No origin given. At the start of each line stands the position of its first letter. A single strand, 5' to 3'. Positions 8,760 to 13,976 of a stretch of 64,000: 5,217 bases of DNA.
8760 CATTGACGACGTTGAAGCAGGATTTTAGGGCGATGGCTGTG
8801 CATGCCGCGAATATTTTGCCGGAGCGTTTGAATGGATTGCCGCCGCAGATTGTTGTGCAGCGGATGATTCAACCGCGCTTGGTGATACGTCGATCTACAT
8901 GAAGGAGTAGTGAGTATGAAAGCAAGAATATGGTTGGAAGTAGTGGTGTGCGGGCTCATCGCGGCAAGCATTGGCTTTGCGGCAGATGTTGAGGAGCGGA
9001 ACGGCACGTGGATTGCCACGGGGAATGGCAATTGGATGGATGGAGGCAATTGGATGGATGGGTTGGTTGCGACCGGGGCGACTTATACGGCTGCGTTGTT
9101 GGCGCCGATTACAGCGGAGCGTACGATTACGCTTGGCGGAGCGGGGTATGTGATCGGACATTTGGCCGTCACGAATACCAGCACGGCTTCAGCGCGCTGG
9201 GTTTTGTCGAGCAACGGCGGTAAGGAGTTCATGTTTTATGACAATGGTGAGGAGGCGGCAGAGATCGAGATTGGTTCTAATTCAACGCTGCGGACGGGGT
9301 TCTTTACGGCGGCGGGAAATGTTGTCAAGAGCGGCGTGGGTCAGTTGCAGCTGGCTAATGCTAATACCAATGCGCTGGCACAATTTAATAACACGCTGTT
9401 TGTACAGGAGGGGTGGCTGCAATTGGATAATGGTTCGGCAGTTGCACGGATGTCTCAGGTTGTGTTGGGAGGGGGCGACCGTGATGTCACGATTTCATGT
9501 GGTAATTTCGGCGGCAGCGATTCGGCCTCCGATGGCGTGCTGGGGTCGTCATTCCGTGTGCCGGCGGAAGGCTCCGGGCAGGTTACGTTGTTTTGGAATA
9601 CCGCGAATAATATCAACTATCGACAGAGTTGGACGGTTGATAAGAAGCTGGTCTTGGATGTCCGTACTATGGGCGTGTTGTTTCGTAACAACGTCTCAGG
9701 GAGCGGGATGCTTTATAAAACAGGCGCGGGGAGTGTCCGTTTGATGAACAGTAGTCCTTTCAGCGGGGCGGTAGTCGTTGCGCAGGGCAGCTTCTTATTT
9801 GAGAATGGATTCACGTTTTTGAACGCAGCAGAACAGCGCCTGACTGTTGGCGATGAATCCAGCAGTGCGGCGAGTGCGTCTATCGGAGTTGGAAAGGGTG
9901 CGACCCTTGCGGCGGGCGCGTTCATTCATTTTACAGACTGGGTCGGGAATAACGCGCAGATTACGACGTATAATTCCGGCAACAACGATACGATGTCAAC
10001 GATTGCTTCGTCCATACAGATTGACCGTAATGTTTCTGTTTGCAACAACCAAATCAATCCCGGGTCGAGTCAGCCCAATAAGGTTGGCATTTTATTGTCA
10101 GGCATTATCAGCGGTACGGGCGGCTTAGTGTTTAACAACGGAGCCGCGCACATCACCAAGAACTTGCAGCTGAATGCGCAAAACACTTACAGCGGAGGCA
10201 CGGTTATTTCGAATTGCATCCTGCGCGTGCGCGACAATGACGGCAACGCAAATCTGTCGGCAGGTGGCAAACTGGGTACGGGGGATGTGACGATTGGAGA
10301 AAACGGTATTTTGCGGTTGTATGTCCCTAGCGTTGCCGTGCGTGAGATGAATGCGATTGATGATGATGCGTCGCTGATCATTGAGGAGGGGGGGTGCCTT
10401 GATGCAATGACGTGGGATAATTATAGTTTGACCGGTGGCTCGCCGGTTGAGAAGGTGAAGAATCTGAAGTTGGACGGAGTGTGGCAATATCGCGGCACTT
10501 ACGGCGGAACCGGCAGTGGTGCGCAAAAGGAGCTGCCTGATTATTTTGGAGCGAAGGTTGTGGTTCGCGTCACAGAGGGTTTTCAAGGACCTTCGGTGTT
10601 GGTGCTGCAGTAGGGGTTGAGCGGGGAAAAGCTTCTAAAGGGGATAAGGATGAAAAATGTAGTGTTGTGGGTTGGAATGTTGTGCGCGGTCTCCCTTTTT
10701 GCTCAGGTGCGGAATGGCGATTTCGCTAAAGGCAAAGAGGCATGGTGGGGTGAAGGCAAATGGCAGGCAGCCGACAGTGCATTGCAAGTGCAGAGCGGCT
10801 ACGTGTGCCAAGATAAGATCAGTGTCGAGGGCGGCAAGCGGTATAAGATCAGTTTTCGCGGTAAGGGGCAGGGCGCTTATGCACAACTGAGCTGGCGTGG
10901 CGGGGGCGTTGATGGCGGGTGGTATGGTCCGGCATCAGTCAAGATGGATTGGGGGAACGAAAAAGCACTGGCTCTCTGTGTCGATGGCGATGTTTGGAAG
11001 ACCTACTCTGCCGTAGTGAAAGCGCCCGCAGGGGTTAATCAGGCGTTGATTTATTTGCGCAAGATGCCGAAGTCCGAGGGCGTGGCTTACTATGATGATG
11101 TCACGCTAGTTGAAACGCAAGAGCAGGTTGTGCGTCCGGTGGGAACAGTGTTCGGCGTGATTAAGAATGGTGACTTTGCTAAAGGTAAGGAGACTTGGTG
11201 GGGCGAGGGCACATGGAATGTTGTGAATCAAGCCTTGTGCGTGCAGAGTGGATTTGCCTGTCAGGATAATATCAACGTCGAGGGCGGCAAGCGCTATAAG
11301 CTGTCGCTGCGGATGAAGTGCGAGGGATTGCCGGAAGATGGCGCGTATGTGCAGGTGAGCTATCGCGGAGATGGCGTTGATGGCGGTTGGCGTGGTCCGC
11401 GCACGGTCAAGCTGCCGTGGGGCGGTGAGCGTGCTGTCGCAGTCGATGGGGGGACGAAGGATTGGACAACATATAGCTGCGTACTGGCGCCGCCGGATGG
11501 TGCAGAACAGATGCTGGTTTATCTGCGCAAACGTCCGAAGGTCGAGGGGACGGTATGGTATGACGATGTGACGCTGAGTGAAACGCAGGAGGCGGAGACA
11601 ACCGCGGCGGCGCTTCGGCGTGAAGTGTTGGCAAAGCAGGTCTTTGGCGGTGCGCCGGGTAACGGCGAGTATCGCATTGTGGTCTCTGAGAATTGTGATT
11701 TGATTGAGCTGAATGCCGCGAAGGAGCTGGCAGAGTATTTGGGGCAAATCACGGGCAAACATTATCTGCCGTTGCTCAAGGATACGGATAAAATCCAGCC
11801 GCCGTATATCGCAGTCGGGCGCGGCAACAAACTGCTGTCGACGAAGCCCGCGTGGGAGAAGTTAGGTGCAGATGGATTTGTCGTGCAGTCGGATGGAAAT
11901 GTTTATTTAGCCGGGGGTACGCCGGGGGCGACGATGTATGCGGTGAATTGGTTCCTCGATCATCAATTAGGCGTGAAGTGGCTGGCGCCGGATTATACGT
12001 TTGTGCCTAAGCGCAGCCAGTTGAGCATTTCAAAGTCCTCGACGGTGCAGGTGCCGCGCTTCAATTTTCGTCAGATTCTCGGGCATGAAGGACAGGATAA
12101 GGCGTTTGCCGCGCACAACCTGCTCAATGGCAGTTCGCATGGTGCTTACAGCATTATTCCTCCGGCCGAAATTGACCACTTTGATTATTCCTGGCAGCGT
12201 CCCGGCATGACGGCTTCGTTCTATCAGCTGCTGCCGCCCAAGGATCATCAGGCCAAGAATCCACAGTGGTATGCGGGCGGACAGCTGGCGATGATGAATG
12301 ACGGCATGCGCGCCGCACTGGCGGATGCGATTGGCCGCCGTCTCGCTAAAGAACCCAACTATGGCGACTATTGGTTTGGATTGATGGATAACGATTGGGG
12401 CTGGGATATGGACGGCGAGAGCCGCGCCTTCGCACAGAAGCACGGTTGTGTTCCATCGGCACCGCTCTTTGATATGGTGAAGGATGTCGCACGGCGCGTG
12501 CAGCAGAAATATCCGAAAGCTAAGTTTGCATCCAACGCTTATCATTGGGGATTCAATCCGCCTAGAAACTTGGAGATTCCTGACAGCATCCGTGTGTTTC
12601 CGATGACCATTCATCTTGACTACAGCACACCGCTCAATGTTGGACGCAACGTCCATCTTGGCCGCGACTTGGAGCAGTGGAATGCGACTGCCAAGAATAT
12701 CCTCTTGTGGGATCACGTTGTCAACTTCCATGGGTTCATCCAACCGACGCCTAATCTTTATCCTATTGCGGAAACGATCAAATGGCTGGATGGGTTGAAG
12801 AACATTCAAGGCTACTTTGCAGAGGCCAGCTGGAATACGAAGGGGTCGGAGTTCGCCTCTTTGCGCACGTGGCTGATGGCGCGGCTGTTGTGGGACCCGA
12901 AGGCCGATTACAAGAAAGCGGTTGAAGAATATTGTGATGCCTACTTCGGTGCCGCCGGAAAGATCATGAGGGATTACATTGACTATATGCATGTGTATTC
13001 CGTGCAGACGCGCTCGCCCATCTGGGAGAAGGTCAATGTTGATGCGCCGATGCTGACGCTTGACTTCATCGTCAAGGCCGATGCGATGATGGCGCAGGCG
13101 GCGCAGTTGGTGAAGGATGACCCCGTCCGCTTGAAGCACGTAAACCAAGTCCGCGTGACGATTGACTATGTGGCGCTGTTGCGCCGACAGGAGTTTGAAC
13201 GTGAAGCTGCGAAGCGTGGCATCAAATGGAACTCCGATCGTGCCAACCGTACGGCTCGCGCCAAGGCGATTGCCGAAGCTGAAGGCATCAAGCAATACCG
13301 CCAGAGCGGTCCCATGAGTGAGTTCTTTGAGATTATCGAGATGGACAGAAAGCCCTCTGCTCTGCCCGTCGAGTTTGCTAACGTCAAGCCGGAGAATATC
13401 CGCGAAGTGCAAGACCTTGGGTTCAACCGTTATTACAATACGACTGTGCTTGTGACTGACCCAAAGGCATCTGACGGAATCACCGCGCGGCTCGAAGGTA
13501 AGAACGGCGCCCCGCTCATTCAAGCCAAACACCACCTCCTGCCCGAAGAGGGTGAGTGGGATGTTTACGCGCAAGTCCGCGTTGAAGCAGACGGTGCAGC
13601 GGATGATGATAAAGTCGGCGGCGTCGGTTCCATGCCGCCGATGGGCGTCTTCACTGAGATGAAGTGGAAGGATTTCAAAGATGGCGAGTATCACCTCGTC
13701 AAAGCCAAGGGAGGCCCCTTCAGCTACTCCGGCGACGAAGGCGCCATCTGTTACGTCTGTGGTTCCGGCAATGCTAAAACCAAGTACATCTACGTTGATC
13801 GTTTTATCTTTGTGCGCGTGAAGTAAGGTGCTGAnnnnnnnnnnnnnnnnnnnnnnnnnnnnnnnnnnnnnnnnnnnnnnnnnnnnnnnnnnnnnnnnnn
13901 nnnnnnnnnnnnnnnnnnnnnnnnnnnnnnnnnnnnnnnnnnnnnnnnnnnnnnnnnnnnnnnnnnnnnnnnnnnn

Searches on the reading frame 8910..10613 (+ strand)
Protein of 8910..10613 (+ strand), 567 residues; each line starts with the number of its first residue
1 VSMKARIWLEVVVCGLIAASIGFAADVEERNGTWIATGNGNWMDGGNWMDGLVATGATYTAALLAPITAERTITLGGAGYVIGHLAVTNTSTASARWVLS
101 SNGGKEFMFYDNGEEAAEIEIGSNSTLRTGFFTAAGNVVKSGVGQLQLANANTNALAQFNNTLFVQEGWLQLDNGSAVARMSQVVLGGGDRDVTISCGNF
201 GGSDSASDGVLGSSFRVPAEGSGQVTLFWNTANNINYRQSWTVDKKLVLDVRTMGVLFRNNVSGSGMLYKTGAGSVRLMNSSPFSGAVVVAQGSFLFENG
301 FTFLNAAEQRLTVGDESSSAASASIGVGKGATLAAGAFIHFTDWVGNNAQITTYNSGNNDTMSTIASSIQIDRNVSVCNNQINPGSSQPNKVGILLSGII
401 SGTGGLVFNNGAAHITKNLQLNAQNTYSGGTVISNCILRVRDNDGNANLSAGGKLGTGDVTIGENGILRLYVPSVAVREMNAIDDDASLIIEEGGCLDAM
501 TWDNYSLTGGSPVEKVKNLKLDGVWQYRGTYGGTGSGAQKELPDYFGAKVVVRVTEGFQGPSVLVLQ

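Call 46: search_protein_families(library=pfam, proteins=[window:8910-10613:+], max_evalue=0.01)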
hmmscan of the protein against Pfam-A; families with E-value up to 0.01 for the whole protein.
window:8910-10613:+ (567 aa): 1 family
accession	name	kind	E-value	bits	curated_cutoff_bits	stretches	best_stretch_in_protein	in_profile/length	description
PF12951.13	PATR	-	5.8e-08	33.1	27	0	419-435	9-25/30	Passenger-associated-transport-repeat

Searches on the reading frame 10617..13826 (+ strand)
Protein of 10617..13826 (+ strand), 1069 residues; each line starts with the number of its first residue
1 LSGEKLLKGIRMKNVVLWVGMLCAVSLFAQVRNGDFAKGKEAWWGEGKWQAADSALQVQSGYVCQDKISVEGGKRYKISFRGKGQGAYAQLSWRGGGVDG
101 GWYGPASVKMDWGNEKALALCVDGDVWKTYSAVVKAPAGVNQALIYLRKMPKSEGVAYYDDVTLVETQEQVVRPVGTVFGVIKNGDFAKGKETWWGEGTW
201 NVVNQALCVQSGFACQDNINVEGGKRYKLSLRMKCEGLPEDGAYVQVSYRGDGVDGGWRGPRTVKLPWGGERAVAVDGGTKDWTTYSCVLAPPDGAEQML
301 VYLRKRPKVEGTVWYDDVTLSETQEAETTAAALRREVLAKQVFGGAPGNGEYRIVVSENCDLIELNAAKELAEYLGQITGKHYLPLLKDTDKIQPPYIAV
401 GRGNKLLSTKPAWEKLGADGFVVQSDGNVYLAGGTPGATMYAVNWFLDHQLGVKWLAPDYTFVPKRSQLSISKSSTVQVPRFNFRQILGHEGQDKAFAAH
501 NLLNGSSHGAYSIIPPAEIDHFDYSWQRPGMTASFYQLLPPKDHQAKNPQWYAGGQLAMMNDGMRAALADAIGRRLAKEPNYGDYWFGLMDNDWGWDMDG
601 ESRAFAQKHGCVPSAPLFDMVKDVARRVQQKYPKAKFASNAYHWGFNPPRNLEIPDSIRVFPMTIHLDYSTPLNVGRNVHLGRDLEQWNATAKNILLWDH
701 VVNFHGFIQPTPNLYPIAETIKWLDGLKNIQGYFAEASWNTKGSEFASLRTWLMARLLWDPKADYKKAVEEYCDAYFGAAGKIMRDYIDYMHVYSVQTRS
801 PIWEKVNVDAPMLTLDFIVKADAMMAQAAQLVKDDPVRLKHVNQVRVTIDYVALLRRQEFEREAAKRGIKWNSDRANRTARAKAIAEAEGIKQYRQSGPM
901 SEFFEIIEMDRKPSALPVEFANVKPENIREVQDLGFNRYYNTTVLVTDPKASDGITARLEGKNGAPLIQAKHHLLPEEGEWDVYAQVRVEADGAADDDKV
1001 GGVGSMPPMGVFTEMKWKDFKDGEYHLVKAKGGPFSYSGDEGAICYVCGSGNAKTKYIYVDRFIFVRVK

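Call 46: search_protein_families(library=pfam, proteins=[window:10617-13826:+], max_evalue=0.01)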
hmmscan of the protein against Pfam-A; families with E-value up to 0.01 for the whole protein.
window:10617-13826:+ (1069 aa): 2 families
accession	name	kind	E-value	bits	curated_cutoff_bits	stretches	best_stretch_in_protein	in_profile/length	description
PF16126.11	DUF4838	-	4.6e-49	167.8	26.6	1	455-789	1-325/325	Domain of unknown function (DUF4838)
PF02018.23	CBM_4_9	-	8e-07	29.9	25.9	0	210-305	48-131/136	Carbohydrate binding domain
